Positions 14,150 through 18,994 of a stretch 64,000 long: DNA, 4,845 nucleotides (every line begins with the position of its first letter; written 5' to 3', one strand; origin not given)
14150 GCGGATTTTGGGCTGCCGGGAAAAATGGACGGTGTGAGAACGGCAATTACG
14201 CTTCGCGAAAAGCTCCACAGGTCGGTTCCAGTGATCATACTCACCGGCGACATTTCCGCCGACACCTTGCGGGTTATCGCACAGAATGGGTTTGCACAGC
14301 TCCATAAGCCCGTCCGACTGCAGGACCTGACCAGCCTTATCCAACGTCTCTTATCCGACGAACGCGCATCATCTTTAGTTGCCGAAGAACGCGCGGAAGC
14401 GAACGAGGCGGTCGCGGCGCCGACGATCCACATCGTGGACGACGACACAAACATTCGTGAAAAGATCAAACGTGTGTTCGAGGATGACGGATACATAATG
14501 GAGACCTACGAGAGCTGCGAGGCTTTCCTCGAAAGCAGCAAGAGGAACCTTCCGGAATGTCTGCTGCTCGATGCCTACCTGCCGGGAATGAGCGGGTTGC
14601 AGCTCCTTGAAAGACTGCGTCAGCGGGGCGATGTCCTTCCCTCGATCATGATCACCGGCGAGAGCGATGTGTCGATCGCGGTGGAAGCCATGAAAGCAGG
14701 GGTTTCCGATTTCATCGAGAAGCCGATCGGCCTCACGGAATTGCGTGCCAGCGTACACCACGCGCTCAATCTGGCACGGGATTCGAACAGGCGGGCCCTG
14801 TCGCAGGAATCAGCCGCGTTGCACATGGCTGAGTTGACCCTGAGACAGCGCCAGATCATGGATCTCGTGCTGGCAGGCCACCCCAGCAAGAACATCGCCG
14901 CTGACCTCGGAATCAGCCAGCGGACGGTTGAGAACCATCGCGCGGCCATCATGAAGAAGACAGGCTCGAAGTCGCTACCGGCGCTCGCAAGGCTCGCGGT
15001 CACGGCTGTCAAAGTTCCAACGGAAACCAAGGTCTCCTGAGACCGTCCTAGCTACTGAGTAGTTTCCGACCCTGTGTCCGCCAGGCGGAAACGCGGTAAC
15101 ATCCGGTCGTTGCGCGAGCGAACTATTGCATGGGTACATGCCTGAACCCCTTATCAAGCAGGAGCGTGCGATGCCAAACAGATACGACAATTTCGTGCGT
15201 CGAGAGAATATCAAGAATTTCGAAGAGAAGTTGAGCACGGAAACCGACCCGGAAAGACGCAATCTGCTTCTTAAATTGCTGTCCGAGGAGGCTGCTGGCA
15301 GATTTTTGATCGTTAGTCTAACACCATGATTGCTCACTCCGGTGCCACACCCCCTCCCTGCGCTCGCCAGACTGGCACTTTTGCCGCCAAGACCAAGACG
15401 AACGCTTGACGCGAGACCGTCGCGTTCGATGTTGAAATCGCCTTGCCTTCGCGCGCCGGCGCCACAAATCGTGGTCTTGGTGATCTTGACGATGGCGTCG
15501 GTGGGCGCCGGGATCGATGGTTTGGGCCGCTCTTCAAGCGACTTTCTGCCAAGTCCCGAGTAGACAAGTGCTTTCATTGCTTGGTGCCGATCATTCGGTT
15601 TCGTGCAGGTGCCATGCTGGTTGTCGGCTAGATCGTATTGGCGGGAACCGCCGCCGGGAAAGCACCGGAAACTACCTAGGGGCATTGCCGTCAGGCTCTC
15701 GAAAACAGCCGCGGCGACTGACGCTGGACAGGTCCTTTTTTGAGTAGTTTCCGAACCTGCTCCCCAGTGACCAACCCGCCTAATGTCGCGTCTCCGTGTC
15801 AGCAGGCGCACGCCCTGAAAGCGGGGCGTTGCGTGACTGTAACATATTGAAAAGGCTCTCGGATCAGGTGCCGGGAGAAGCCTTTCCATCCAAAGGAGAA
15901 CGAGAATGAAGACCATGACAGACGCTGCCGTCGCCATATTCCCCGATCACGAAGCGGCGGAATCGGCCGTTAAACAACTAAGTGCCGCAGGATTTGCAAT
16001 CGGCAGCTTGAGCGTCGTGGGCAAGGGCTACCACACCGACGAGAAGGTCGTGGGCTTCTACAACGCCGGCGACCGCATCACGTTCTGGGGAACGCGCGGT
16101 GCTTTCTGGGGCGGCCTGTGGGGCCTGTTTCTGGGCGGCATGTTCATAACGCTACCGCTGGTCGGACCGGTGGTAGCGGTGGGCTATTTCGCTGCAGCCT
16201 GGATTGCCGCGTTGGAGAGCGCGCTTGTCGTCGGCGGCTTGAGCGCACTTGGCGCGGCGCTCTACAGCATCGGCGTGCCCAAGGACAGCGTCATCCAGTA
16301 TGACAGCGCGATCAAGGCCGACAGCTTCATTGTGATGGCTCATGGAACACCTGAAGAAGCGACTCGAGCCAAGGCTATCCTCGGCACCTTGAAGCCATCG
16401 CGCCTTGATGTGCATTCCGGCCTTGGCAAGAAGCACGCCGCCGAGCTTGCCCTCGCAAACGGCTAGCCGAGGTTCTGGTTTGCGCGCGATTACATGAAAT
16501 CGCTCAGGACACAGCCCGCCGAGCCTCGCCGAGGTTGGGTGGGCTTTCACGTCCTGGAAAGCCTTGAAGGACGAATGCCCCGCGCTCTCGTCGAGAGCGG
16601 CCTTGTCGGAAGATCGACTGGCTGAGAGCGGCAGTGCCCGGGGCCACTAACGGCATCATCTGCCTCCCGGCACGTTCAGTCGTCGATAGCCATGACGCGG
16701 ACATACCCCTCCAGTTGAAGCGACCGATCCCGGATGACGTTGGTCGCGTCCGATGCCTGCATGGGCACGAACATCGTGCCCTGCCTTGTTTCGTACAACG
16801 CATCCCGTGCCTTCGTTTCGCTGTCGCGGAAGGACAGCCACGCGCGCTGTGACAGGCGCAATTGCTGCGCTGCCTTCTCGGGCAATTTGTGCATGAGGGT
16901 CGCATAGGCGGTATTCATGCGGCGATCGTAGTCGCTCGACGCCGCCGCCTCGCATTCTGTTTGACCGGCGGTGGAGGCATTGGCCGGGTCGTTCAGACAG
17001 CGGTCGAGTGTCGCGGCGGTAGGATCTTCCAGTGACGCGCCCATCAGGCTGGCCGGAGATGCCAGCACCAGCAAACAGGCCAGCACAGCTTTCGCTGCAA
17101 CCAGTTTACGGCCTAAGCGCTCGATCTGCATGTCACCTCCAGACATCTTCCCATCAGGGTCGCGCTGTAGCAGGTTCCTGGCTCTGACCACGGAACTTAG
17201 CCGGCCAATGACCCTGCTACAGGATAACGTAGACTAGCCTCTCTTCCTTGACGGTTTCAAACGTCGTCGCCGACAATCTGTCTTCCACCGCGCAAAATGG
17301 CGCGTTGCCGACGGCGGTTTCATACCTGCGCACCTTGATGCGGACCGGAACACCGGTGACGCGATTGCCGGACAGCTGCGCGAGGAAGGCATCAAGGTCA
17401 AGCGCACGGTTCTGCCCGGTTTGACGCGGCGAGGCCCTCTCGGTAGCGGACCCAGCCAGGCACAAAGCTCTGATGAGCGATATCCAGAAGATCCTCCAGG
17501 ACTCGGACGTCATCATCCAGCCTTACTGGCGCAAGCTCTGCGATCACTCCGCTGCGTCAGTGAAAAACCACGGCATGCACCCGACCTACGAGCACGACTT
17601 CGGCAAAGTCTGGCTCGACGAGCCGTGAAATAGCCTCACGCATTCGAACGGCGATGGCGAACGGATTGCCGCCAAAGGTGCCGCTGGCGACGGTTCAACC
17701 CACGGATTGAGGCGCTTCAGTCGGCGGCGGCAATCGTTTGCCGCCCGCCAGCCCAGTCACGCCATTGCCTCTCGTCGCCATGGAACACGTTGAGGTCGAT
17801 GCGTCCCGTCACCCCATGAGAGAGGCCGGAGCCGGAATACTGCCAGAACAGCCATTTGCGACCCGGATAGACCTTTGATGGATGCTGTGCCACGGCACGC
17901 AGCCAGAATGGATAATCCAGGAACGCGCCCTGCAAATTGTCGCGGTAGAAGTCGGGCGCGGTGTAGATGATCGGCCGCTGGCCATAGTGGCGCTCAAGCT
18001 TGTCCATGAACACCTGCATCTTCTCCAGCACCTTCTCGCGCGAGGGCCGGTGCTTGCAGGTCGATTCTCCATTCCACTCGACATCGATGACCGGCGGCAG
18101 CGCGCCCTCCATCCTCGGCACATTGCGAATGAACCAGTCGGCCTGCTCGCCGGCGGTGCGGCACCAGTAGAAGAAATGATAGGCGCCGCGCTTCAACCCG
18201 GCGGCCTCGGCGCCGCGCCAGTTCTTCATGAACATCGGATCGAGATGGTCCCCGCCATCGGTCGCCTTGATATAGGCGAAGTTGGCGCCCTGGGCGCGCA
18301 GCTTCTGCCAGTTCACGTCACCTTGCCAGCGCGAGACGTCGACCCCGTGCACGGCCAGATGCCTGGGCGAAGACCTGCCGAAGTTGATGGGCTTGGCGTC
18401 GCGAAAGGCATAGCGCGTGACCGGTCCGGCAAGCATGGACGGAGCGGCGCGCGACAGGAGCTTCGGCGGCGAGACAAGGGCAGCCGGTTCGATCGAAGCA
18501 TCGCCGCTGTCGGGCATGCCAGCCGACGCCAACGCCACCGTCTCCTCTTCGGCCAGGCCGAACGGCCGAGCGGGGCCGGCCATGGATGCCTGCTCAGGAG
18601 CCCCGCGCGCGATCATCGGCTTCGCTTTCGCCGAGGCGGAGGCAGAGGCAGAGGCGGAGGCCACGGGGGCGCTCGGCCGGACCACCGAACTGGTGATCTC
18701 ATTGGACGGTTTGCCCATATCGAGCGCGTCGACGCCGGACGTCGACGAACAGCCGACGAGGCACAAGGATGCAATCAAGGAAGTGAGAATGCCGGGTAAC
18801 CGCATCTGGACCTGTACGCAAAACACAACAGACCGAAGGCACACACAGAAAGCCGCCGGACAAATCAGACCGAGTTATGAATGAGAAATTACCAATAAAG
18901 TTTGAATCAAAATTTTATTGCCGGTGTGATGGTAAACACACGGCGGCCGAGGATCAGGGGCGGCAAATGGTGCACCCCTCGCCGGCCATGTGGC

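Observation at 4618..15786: Eight co-oriented copies of an 18-nt motif define a candidate private regulon for a stress/signalling island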

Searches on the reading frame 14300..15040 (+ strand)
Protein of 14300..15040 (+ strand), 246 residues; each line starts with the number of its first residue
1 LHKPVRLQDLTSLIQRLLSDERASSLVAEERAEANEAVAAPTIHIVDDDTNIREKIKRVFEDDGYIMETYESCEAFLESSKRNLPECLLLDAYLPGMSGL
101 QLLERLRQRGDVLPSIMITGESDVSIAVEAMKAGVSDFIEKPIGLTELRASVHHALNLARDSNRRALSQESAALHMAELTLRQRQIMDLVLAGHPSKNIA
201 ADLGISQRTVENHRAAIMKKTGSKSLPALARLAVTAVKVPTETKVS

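Call 11: search_solved_structures(query=window:14300-15040:+, show_alignments=4, max_evalue=0.00001)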
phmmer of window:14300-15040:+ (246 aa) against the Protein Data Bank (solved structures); distinct sequences matched with E-value up to 0.00001: 162 (the best 60 are shown).
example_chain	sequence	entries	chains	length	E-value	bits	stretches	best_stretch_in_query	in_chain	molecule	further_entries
1yio_A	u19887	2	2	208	1.1e-34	123.5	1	39-232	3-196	response regulatory protein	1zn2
5xso_A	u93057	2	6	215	1.3e-33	120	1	42-236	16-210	Response regulator FixJ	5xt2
1d5w_A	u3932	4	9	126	1.1e-19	74.4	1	42-153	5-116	TRANSCRIPTIONAL REGULATORY PROTEIN FIXJ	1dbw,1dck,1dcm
1dc7_A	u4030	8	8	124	8.7e-18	68.3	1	43-157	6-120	NITROGEN REGULATION PROTEIN | NITROGEN REGULATION PROTEIN NR(I) | NTRC RECEIVER DOMAIN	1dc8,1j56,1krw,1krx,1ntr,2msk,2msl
3t6k_A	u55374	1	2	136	3e-16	63.2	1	42-154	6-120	Response regulator receiver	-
1qkk_A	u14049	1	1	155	4.7e-16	62.6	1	39-170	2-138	C4-DICARBOXYLATE TRANSPORT TRANSCRIPTIONAL REGULATORY PROTEIN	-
1l5y_A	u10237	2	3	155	4.8e-16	62.6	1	39-170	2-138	C4-DICARBOXYLATE TRANSPORT TRANSCRIPTIONAL REGULATORY PROTEIN DCTD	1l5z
9xzo_A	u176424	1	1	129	6.7e-16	62.1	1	43-154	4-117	De novo protein M1X0B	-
6ifh_A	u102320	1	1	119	4.1e-15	59.5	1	44-156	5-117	Sporulation initiation phosphotransferase F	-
4d6x_A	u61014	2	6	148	1.6e-14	57.6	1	40-156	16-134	BACTERIAL REGULATORY, FIS FAMILY PROTEIN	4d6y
5m7n_A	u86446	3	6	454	9.6e-14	55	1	41-160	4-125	Nitrogen assimilation regulatory protein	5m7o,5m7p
3eq2_A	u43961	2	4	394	3.8e-13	53.1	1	40-173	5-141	Probable two-component response regulator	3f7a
5ep0_A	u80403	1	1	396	4e-13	53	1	81-172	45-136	Putative repressor protein luxO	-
5tqj_A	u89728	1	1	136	5e-13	52.7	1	40-144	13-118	Response regulator receiver protein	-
3cfy_A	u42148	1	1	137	9.9e-13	51.7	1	41-159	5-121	Putative LuxO repressor protein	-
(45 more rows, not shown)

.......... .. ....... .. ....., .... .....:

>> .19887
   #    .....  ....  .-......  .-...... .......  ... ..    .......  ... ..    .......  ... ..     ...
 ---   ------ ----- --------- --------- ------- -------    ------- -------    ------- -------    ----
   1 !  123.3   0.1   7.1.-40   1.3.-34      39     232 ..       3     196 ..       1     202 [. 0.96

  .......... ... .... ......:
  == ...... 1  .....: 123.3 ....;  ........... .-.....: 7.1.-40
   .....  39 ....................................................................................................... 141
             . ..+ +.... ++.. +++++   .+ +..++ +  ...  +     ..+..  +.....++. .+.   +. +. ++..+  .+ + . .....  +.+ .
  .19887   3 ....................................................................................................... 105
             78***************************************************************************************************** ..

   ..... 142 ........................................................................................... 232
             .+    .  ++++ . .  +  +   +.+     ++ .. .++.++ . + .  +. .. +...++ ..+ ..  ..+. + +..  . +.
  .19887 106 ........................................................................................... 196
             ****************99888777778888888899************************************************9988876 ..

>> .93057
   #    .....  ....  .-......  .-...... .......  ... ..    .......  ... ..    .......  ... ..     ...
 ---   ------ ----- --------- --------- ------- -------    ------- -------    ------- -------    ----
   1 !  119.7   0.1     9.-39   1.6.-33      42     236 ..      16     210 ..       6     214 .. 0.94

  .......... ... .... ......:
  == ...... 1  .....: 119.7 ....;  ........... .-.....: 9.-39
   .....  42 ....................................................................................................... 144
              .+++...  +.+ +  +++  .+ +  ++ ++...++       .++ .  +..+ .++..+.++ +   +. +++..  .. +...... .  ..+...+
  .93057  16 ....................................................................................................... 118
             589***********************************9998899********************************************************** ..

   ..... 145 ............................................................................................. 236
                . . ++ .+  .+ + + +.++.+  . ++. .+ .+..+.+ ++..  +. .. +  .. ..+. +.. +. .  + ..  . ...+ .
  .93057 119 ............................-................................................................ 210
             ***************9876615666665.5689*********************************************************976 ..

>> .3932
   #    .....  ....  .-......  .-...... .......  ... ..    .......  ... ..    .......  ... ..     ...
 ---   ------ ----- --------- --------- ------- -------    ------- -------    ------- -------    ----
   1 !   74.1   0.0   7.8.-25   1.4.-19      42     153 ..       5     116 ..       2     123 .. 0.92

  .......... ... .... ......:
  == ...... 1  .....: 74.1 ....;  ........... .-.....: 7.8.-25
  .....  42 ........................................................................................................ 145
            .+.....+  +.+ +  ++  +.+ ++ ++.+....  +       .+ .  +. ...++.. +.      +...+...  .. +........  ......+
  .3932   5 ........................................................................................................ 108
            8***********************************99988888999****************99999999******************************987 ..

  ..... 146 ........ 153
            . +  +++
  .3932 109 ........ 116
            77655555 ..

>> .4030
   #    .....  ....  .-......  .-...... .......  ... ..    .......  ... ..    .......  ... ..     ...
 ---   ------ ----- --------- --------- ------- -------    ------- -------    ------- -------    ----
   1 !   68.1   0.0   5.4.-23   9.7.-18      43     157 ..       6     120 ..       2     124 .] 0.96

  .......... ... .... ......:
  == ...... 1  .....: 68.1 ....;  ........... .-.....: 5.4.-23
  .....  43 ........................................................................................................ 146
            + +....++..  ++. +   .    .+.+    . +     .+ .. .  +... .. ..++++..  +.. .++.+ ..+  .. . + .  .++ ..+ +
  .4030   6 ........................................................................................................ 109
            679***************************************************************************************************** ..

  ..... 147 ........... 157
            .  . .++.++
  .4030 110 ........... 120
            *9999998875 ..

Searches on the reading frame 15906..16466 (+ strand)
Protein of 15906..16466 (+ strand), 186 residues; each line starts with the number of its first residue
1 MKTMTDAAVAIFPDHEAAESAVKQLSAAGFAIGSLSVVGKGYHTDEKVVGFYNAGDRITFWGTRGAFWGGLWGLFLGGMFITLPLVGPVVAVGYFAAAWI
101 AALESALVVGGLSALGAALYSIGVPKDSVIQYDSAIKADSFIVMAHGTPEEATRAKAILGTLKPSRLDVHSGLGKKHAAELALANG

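Call 5: search_protein_families(library=pfam, proteins=[window:15906-16466:+], max_evalue=0.01)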
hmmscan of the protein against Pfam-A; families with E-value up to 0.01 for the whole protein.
window:15906-16466:+ (186 aa): 2 families
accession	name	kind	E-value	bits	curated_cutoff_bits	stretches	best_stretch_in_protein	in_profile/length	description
PF11181.13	YflT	-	1.1e-05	26.3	26.2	1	9-75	3-69/99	Heat induced stress protein YflT domain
PF24088.1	DUF7373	-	0.0087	16.4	27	0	4-31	83-110/193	Domain of unknown function (DUF7373) N-terminal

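Call 24: find_encoding_contigs(protein=window:15906-16466:+, flank=3000, max_places=4)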
Protein window:15906-16466:+ (186 aa): no gene with exactly this product is on record in the collection.

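Call 61: search_protein_families(library=ncbifam, proteins=[window:15906-16466:+], max_evalue=0.001)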
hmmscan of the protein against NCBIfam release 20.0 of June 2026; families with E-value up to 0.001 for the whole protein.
window:15906-16466:+ (186 aa): 0 families

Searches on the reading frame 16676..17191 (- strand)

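Call 13: search_protein_families(library=pfam, proteins=[window:16676-17191:-], max_evalue=0.001)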
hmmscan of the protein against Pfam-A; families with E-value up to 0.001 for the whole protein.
window:16676-17191:- (171 aa): 1 family
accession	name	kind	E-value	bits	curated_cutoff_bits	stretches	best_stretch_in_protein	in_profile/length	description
PF07007.17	LprI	-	1.1e-14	55.2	22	1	65-160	1-106/106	Lysozyme inhibitor LprI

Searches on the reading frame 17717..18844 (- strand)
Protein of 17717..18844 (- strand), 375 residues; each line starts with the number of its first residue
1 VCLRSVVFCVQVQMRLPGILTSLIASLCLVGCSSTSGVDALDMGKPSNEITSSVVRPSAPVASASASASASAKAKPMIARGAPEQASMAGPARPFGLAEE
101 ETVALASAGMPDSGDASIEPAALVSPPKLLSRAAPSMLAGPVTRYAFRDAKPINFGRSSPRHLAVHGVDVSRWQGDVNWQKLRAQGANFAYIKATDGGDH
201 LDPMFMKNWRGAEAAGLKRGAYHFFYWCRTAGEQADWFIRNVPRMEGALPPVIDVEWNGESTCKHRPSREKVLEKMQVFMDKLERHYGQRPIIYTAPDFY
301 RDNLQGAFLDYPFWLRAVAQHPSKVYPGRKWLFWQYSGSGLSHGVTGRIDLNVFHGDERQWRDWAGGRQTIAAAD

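Call 13: search_protein_families(library=pfam, proteins=[window:17717-18844:-], max_evalue=0.001)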
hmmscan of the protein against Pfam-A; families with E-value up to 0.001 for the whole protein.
window:17717-18844:- (375 aa): 1 family
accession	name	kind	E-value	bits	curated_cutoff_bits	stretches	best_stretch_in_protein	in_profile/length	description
PF01183.26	Glyco_hydro_25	-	2.4e-52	178.3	27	1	168-344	1-179/180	Glycosyl hydrolases family 25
